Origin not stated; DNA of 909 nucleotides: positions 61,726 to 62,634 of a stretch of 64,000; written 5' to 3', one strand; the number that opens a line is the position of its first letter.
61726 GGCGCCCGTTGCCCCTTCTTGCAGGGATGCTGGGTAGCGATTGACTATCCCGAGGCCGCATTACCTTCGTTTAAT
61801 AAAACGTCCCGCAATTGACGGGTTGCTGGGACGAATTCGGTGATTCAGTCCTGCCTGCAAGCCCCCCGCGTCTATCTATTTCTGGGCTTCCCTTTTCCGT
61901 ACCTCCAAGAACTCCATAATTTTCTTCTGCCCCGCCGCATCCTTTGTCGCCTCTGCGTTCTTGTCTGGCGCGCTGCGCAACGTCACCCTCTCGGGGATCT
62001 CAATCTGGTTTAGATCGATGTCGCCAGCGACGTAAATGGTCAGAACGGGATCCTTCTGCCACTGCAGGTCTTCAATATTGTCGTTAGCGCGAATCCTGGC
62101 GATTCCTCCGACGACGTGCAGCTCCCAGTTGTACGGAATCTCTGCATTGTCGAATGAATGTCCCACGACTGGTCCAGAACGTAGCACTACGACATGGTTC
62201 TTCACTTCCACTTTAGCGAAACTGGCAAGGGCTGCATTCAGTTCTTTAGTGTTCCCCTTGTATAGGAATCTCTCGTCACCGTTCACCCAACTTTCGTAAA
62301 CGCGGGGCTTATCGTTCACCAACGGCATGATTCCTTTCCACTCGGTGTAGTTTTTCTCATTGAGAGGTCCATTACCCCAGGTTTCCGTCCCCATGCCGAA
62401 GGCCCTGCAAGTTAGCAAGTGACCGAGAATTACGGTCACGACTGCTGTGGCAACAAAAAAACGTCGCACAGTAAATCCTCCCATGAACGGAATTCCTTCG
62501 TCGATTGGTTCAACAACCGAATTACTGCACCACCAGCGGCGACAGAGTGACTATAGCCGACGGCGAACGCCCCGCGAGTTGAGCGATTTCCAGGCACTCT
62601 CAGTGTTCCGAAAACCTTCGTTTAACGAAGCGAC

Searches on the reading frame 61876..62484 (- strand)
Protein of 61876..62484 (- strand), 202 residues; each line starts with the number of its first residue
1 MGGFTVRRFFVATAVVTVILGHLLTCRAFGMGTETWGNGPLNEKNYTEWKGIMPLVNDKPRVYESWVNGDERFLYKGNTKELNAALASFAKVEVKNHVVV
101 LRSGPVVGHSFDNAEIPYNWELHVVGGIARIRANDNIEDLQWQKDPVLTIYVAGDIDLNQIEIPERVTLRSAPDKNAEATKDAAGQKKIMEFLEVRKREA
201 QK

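Call 13: search_protein_families(library=pfam, max_evalue=0.01, proteins=[window:61876-62484:-])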
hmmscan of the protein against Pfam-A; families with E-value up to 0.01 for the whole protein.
window:61876-62484:- (202 aa): 0 families

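Call 24: find_homologous_proteins(query=window:61876-62484:-)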
Query window:61876-62484:- (202 aa): 50 proteins with E <= 0.001 among 196 candidates.
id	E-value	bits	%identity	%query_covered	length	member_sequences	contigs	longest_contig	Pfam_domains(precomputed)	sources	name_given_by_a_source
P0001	2.0e-132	457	100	100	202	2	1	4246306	-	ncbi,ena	-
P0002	3.7e-112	391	89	98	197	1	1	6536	-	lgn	-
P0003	3.9e-79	283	64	98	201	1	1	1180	-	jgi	jgi:hypothetical protein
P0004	9.3e-79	282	64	98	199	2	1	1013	-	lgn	-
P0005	1.0e-77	278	64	97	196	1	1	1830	-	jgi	jgi:hypothetical protein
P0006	5.2e-77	276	64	94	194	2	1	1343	-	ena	-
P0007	1.3e-76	275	64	98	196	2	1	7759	-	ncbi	-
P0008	1.3e-74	268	63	98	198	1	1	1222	-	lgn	-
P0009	7.6e-74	266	62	97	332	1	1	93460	-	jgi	jgi:hypothetical protein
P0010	2.0e-73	264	64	96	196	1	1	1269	-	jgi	jgi:hypothetical protein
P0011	2.2e-73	264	62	98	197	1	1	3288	-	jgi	jgi:hypothetical protein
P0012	9.9e-73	262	62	98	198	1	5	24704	-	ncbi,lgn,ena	-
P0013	2.4e-71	258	60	98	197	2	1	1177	-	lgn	-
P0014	4.3e-71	257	62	97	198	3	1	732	-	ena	-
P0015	5.3e-71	256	61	98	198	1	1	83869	-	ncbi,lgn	-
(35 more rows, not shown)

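Call 25: find_encoding_contigs(protein=P0001, flank=10000, max_places=3)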
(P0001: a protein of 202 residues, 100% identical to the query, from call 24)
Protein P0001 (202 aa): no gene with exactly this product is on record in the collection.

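Call 26: find_encoding_contigs(protein=P0002, flank=10000, max_places=3)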
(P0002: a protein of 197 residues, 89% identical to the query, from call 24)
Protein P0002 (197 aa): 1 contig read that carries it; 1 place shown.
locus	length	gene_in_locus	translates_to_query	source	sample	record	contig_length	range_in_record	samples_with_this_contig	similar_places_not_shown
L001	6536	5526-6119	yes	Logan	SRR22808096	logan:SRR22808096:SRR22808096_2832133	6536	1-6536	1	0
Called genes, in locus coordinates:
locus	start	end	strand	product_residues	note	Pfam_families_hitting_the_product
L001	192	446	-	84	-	PF20099:DUF6489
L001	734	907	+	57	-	-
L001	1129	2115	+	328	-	-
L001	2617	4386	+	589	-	PF00578:AhpC-TSA, PF08534:Redoxin, PF00085:Thioredoxin, PF13905:Thioredoxin_8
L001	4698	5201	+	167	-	PF25917:BSH_RND (weak), PF25973:BSH_CzcB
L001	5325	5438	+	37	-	-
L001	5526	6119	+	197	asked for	-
